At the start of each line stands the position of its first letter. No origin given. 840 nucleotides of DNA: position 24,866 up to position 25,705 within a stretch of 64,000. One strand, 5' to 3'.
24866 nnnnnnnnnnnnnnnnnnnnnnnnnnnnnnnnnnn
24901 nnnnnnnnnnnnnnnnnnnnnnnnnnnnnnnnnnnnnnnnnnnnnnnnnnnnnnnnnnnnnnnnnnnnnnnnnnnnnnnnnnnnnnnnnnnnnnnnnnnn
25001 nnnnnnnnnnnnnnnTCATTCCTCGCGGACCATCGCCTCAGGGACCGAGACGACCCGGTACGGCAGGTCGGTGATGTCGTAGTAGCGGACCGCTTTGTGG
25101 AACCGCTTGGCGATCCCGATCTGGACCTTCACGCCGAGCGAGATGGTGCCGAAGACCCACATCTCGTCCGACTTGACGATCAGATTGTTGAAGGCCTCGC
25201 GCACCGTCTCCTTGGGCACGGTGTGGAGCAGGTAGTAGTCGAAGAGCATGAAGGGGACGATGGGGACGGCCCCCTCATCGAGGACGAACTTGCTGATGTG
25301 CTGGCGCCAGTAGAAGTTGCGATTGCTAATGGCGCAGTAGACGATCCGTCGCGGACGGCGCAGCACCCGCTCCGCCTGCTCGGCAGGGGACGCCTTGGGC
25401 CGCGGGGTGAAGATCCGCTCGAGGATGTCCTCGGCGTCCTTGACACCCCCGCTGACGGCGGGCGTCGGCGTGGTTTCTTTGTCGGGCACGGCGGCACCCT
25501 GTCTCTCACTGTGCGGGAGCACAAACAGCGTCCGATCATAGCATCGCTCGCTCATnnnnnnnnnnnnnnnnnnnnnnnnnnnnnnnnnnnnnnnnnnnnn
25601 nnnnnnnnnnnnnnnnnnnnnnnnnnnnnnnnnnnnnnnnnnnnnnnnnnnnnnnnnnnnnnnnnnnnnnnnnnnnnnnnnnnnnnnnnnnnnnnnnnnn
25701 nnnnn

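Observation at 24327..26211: Tightly coupled three-gene operon: non-canonical UDG, NDT-like protein and class-I glutamine amidotransferase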

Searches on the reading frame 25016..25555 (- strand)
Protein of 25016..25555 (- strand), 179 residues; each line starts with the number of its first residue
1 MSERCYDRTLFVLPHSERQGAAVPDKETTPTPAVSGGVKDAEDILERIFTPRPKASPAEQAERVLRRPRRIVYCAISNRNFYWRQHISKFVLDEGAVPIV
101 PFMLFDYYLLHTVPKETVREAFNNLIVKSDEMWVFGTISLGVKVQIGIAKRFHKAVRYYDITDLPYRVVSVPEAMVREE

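Call 3: search_protein_families(library=pfam, proteins=[window:25016-25555:-], max_evalue=1)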
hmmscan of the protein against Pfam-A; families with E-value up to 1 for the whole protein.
window:25016-25555:- (179 aa): 2 families
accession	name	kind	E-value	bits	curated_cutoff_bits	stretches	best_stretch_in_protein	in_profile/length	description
PF24963.1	DUF7768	-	2.9e-07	31.2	26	1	79-159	15-98/98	Domain of unknown function (DUF7768)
PF15953.10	PDU_like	-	0.099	13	27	1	132-170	65-103/153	Putative propanediol utilisation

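Call 4: search_protein_families(library=ncbifam, proteins=[window:25016-25555:-], max_evalue=1)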
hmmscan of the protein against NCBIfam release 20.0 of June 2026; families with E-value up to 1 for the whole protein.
window:25016-25555:- (179 aa): 0 families

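Call 6: find_homologous_proteins(query=window:25016-25555:-)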
Query window:25016-25555:- (179 aa): 638 proteins with E <= 0.001 among 707 candidates; the best 120 are listed.
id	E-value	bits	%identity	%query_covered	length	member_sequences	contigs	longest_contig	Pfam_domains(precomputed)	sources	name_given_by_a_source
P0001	8.0e-106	369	92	100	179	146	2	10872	PF24963.2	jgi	jgi:hypothetical protein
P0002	8.6e-104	363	90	100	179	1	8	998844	PF24963.2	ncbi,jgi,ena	jgi:hypothetical protein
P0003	1.0e-103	362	91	100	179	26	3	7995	PF24963.2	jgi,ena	-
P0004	3.1e-103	361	90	100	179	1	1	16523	PF24963.2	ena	-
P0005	2.4e-101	355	88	100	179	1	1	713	PF24963.2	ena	-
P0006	6.7e-98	343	86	100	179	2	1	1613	PF24963.2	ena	-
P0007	3.1e-87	309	89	85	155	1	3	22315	PF24963.2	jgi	jgi:hypothetical protein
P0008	3.3e-87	309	89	85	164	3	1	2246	PF24963.2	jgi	-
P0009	5.5e-87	308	89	85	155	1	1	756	PF24963.2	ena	-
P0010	1.0e-86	307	85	90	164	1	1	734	PF24963.2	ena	-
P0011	3.4e-85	302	77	100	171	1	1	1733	PF24963.2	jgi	jgi:hypothetical protein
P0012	3.4e-85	302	86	85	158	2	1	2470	PF24963.2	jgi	jgi:hypothetical protein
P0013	2.6e-84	299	78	96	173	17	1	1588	PF24963.2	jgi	jgi:hypothetical protein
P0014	3.3e-82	292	81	88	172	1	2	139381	PF24963.2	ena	-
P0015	3.7e-82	292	82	88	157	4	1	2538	PF24963.2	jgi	jgi:hypothetical protein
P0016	4.5e-82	292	88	79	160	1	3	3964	PF24963.2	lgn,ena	-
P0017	1.0e-81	291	75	98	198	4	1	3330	PF24963.2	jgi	jgi:hypothetical protein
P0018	3.1e-81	289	80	89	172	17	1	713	PF24963.2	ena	-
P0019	5.9e-81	288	81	88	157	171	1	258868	PF24963.2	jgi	jgi:hypothetical protein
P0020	9.2e-81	288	77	96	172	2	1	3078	PF24963.2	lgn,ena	-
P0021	1.2e-79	284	80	88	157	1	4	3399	PF24963.2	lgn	-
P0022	3.3e-79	282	76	90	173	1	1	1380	PF24963.2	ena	-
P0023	2.3e-78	280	78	88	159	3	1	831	PF24963.2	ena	-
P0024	2.4e-78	280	78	88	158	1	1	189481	PF24963.2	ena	-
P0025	9.5e-78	278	79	85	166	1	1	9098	PF24963.2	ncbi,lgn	-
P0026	1.2e-77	277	93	75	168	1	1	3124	PF24963.2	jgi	-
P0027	1.4e-77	277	78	89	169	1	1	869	PF24963.2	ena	-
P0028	1.5e-77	277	83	79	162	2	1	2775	PF24963.2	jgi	-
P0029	1.9e-77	277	76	92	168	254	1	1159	PF24963.2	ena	-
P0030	2.0e-77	277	80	85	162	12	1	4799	PF24963.2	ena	-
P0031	3.3e-77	276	79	87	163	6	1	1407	PF24963.2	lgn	-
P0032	4.2e-77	276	75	90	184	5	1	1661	PF24963.2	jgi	jgi:hypothetical protein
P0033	7.5e-77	275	79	88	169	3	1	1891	PF24963.2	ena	-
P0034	3.6e-76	273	70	92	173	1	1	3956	PF24963.2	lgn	-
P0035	3.6e-76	273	81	80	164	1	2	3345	PF24963.2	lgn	-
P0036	3.7e-76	273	77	86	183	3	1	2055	PF24963.2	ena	-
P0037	4.8e-76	272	73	98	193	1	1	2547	PF24963.2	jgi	jgi:hypothetical protein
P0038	5.9e-76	272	70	92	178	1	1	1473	PF24963.2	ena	-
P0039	7.1e-76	272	77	87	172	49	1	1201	PF24963.2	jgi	jgi:hypothetical protein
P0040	8.0e-76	271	81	83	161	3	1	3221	PF24963.2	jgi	jgi:hypothetical protein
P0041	8.1e-76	271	76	85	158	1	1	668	PF24963.2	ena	-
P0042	9.3e-76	271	74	91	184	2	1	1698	PF24963.2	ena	-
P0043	1.4e-75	271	77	88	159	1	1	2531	PF24963.2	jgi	jgi:hypothetical protein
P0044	2.1e-75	270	74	93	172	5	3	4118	PF24963.2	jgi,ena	-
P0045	2.6e-75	270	78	86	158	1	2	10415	PF24963.2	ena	-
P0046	2.9e-75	270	76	85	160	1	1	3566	PF24963.2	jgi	jgi:hypothetical protein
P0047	3.6e-75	269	77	86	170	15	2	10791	PF24963.2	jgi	jgi:hypothetical protein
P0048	4.7e-75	269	76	85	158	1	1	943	PF24963.2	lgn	-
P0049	5.8e-75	269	75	88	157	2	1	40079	PF24963.2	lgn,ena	-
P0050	7.0e-75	268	77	86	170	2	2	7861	PF24963.2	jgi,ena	-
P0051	7.0e-75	268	75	85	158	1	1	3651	PF24963.2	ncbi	-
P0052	7.7e-75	268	81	79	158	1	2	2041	PF24963.2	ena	-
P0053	1.1e-74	268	80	84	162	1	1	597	PF24963.2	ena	-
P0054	2.2e-74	267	76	85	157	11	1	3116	PF24963.2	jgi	jgi:hypothetical protein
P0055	2.5e-74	267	74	90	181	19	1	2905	PF24963.2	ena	-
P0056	3.0e-74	266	77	86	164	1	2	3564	PF24963.2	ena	-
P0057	3.4e-74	266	76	86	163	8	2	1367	PF24963.2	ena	-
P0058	9.4e-74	265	82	79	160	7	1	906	PF24963.2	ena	-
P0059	1.2e-73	264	75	88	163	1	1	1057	PF24963.2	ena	-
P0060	1.4e-73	264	81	83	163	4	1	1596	PF24963.2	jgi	jgi:hypothetical protein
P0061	1.5e-73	264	71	95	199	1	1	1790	PF24963.2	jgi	jgi:hypothetical protein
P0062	1.5e-73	264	72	93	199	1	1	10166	PF24963.2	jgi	jgi:hypothetical protein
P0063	1.8e-73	264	75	88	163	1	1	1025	PF24963.2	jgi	jgi:hypothetical protein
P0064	2.1e-73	264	74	89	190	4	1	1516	PF24963.2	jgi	jgi:hypothetical protein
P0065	2.5e-73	263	74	89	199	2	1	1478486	PF24963.2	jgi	jgi:hypothetical protein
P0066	3.0e-73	263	76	85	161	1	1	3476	PF24963.2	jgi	jgi:hypothetical protein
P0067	3.2e-73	263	71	95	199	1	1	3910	PF24963.2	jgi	jgi:hypothetical protein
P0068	3.3e-73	263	79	81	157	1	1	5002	PF24963.2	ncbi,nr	ncbi:MAG: hypothetical protein JOY80_07250 [Candidatus Dormibacteraeota bacterium]|nr:hypothetical p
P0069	3.5e-73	263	75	86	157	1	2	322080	PF24963.2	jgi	-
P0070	4.1e-73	263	80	80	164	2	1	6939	PF24963.2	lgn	-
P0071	4.4e-73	263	77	83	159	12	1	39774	PF24963.2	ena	-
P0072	4.5e-73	263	72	93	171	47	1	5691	PF24963.2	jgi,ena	-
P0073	4.9e-73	262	79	80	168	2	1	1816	PF24963.2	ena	-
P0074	5.2e-73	262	79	80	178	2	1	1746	PF24963.2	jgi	jgi:hypothetical protein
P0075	5.3e-73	262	74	88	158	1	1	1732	PF24963.2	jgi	jgi:hypothetical protein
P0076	5.6e-73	262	75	85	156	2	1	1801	PF24963.2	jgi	jgi:hypothetical protein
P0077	6.7e-73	262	78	84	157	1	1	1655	PF24963.2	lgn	-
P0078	9.4e-73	261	74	88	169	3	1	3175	PF24963.2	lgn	-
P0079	1.3e-72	261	72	92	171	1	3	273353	PF24963.2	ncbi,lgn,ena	-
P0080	1.4e-72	261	75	85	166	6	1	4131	PF24963.2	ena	-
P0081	1.5e-72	261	78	79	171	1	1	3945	PF24963.2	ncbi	-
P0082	1.6e-72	261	77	80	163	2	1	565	PF24963.2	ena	-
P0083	2.2e-72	260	74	87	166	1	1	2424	PF24963.2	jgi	jgi:hypothetical protein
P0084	2.7e-72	260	76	85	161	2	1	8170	PF24963.2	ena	-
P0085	2.8e-72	260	72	88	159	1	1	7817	PF24963.2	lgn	-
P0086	3.0e-72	260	80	79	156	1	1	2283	PF24963.2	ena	-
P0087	4.6e-72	259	74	85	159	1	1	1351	PF24963.2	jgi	jgi:hypothetical protein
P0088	5.9e-72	259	71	92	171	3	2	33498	PF24963.2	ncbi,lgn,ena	-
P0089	8.0e-72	258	77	84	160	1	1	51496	PF24963.2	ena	-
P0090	9.1e-72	258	79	82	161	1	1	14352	PF24963.2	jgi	jgi:hypothetical protein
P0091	1.1e-71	258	77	86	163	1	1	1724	PF24963.2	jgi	jgi:hypothetical protein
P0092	1.2e-71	258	77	83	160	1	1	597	PF24963.2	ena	-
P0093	1.9e-71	257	72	93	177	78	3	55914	PF24963.2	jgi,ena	jgi:hypothetical protein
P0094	3.9e-71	256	75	88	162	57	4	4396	PF24963.2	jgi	jgi:hypothetical protein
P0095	4.1e-71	256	77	80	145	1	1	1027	PF24963.2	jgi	-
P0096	4.5e-71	256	75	85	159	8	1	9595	PF24963.2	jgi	-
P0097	4.9e-71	256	74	85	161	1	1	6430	PF24963.2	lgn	-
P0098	5.1e-71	256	74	88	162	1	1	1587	PF24963.2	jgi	jgi:hypothetical protein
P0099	7.0e-71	255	72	87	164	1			PF24963.2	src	-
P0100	7.3e-71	255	76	82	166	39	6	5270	PF24963.2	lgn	-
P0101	1.3e-70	255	71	92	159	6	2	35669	PF24963.2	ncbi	ncbi:MAG: hypothetical protein NVSMB29_05160 [Candidatus Dormibacteria bacterium]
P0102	1.4e-70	254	73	84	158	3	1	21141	PF24963.2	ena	-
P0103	2.7e-70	253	74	87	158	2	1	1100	PF24963.2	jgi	-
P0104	9.0e-70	252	74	83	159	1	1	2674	PF24963.2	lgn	-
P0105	1.1e-69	251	76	83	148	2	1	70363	PF24963.2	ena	-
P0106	2.1e-69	251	73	85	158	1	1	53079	PF24963.2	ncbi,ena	ncbi:MAG TPA: hypothetical protein VF155_06195 [Candidatus Dormibacteraeota bacterium]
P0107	3.9e-69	250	68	90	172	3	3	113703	PF24963.2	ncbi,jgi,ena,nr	ncbi:MAG TPA: hypothetical protein VMV12_06335 [Candidatus Micrarchaeaceae archaeon]|nr:hypothetical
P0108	8.9e-69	249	74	81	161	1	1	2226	PF24963.2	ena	-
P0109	6.0e-68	246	69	89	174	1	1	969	PF24963.2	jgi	jgi:hypothetical protein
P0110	8.6e-68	245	71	80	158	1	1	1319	PF24963.2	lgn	-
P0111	2.8e-67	244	67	92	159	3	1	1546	PF24963.2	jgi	-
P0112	7.8e-67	242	66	91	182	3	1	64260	PF24963.2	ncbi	ncbi:MAG: hypothetical protein ACREN1_02225 [Candidatus Dormibacteria bacterium]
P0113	8.8e-67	242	67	88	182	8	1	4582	PF24963.2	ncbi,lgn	-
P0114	2.0e-66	241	67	88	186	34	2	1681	PF24963.2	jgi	jgi:hypothetical protein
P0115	2.6e-66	240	66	90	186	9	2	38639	PF24963.2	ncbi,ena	-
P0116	3.4e-66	240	68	89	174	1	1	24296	PF24963.2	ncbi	-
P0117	3.6e-66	240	68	90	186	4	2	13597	PF24963.2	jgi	-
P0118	4.0e-66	240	66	90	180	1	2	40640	PF24963.2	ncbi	ncbi:MAG: hypothetical protein ACRENX_02765 [Candidatus Dormibacteria bacterium]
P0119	5.6e-66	239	73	80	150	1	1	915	PF24963.2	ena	-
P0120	7.8e-66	239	73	82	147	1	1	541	PF24963.2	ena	-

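Call 7: find_encoding_contigs(protein=P0065, flank=6000, max_places=2)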
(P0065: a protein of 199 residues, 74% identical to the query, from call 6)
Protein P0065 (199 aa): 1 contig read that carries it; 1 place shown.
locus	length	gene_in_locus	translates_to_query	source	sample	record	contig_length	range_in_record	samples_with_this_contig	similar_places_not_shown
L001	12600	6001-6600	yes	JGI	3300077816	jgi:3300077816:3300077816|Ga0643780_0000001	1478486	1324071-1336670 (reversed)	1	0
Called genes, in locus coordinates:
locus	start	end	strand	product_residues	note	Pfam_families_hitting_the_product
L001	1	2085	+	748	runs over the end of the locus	PF13205:Big_5 (weak)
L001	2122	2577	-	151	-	-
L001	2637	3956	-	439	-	PF00150:Cellulase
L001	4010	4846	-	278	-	-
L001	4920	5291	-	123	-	-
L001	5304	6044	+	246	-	PF03167:UDG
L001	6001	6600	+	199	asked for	PF24963:DUF7768 (weak)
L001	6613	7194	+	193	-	PF04011:LemA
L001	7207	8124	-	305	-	PF01435:Peptidase_M48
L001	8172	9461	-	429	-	PF00291:PALP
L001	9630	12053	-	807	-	PF00270:DEAD, PF04851:ResIII, PF22527:DEXQc_Suv3 (faint), PF00271:Helicase_C (weak), PF08148:DSHCT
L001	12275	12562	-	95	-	PF04456:DUF503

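Call 8: find_encoding_contigs(protein=P0079, flank=6000, max_places=2)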
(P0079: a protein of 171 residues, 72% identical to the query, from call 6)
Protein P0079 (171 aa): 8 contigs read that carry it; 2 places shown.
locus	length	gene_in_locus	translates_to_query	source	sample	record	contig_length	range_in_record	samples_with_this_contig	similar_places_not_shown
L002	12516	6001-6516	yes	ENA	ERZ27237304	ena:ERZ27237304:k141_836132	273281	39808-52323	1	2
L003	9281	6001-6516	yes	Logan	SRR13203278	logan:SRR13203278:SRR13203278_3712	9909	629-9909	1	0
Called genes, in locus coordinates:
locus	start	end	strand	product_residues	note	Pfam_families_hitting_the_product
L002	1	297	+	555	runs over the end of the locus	PF00115:COX1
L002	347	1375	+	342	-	PF02628:COX15-CtaA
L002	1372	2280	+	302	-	PF01040:UbiA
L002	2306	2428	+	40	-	-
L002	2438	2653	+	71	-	-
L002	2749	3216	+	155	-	PF13473:Cupredoxin_1 (weak), PF00127:Copper-bind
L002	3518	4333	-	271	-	PF03099:BPL_LplA_LipB, PF02237:BPL_C (weak)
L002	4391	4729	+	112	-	-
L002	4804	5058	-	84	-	PF09851:SHOCT (weak)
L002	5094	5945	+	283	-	PF03167:UDG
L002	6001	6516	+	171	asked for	PF24963:DUF7768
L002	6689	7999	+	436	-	PF03734:YkuD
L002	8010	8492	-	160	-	-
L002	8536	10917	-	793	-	PF00270:DEAD, PF04851:ResIII, PF22527:DEXQc_Suv3, PF00271:Helicase_C (weak), PF08148:DSHCT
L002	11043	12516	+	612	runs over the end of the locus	PF00501:AMP-binding, PF23562:AMP-binding_C_3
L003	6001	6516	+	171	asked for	PF24963:DUF7768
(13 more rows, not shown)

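Call 9: find_encoding_contigs(protein=P0112, flank=6000, max_places=2)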
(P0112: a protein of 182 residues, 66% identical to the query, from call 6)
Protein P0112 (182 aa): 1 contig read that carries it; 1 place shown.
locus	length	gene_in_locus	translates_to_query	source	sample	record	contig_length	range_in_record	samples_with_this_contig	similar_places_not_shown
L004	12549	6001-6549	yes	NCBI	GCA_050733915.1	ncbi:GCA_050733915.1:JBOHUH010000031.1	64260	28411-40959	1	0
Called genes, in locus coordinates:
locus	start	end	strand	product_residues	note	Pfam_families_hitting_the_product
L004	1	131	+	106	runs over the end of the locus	-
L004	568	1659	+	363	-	-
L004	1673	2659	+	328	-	PF00730:HhH-GPD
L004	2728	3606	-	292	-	PF06267:DUF1028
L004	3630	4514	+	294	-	PF02585:PIG-L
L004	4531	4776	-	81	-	-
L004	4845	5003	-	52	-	-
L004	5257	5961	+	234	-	PF03167:UDG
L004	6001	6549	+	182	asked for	PF24963:DUF7768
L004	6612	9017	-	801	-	PF00270:DEAD, PF04851:ResIII, PF00271:Helicase_C (weak), PF08148:DSHCT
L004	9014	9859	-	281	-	PF01790:LGT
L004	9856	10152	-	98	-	PF04456:DUF503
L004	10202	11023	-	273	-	PF00892:EamA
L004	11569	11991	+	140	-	PF00903:Glyoxalase, PF13669:Glyoxalase_4 (weak)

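Call 13: search_solved_structures(query=A1, max_evalue=10, show_alignments=3)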
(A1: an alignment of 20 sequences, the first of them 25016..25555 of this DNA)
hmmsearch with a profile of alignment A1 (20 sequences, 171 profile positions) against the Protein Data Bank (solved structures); distinct sequences matched with E-value up to 10: 0.

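Call 20: predict_structure(alignment_id=A1)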
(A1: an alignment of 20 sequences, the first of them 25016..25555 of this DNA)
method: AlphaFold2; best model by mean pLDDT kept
length: 179 residues; sequences in the alignment: 20
mean_pLDDT: 69.0   pTM: 0.56
mean pLDDT of the five models: 69.0, 66.4, 66.2, 65.7, 65.2
residues with pLDDT >= 90: 32; 70-90: 65; 50-70: 42; < 50: 40
segments of 3 or more residues with pLDDT < 50: 1-38
pLDDT, mean of each block of 10 residues (from residue 1): 38 35 36 44 62 59 59 86 86 89 58 79 90 89 91 94 72 76
secondary structure, 60 per line:
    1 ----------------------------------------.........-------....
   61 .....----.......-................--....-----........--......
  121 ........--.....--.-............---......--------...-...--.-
elements in order: H41-49 H57-65 E70-76 H78-93 E96-99 H105-112 H115-128 E131-135 H140-151 E155-160 E169-171

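Call 22: search_protein_representatives(alignment_id=A1)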
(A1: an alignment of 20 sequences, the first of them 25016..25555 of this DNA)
Query: 20 sequences, 171 profile positions. Proteins with E-value up to 0.001 (for the whole library): 400; up to 1e-10: 206; up to 1e-30: 17. The best 150 are listed.
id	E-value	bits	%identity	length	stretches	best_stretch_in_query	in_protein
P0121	2.0e-66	238.9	-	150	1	29-168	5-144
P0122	2.3e-48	180.1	-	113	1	88-171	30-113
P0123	2.3e-45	170.3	-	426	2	56-157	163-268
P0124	3.4e-45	169.8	-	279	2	61-165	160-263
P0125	1.7e-44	167.5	-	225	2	62-156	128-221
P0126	2.8e-44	166.8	-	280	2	57-151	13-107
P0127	6.8e-44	165.6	-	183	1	24-134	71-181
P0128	4.2e-43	163.0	-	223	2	59-152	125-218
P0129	8.0e-41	155.5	-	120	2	28-117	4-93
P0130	4.0e-40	153.3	-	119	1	91-171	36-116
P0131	4.6e-40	153.1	-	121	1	29-146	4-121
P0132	9.4e-40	152.1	-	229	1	21-143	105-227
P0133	1.0e-39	151.9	-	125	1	9-99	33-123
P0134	1.1e-37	145.3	-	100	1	95-162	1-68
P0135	4.3e-37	143.4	-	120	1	89-165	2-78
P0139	1.4e-29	119.0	-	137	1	62-155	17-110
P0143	2.5e-27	111.6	-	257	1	59-166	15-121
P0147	3.7e-25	104.6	-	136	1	57-154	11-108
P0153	3.9e-23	98.0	-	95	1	62-150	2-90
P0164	4.5e-21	91.3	-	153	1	61-154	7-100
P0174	2.1e-19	85.9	-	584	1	61-157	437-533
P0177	3.5e-19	85.1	-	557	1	61-154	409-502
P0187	1.5e-18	83.1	-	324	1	59-154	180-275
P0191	2.0e-18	82.6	-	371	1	61-154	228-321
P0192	4.2e-18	81.6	-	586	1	63-163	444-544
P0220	6.6e-17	77.7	-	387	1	61-154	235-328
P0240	9.0e-16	74.0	-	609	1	62-154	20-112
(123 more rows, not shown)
